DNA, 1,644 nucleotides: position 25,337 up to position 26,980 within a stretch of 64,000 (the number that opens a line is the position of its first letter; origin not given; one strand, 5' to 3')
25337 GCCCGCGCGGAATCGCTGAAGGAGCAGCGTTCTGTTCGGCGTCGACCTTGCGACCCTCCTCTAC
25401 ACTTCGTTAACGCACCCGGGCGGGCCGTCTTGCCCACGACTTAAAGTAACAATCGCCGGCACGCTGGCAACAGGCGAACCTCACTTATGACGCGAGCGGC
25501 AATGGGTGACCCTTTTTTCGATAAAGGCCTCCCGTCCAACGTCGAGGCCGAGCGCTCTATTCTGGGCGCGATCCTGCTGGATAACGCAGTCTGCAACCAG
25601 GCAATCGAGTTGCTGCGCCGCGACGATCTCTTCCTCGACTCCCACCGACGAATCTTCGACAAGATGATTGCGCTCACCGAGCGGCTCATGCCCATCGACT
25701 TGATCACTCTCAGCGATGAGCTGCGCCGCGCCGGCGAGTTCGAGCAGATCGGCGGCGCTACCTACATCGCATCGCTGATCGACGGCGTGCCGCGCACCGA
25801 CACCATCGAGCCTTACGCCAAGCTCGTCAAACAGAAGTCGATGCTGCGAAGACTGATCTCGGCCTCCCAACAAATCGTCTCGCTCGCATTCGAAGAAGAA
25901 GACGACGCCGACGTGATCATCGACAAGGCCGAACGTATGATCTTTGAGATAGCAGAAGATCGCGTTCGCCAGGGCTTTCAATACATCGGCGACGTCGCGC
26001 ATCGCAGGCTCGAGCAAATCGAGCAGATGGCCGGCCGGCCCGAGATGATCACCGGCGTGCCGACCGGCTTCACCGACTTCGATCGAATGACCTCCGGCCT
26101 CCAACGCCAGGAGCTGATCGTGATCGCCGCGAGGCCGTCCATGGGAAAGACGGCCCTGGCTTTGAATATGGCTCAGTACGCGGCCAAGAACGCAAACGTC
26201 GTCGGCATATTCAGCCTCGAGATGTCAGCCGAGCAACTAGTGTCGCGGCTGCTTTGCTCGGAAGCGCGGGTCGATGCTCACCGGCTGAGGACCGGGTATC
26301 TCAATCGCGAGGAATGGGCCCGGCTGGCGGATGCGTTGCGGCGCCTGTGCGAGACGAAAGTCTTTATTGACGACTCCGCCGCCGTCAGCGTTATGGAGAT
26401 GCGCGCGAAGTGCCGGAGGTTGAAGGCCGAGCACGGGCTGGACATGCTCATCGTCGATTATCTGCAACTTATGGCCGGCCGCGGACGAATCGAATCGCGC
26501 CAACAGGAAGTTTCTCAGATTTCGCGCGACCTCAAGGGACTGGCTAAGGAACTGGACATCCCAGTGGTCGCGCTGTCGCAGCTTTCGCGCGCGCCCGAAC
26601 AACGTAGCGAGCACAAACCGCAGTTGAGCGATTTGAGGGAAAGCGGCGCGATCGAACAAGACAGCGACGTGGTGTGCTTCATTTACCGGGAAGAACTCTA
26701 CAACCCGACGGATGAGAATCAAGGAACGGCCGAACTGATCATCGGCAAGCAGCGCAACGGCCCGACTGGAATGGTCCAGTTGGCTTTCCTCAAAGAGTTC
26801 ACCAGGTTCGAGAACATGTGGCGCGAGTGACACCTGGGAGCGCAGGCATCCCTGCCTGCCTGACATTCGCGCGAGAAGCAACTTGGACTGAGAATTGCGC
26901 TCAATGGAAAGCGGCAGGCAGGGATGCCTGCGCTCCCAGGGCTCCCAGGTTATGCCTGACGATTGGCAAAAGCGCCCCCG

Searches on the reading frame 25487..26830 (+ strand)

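Call 62: search_protein_families(library=pfam, proteins=[window:25487-26830:+], max_evalue=0.00001)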
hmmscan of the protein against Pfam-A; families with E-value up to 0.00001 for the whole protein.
window:25487-26830:+ (447 aa): 3 families
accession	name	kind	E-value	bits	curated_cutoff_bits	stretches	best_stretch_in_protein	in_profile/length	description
PF03796.21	DnaB_C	-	2.9e-112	374.6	27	1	190-443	1-255/255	DnaB-like helicase C terminal domain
PF00772.26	DnaB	-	2e-28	98.9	23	1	15-116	2-103/103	DnaB-like helicase N terminal domain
PF13481.12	AAA_25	-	4.5e-10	39.9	27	1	205-367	30-191/195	AAA domain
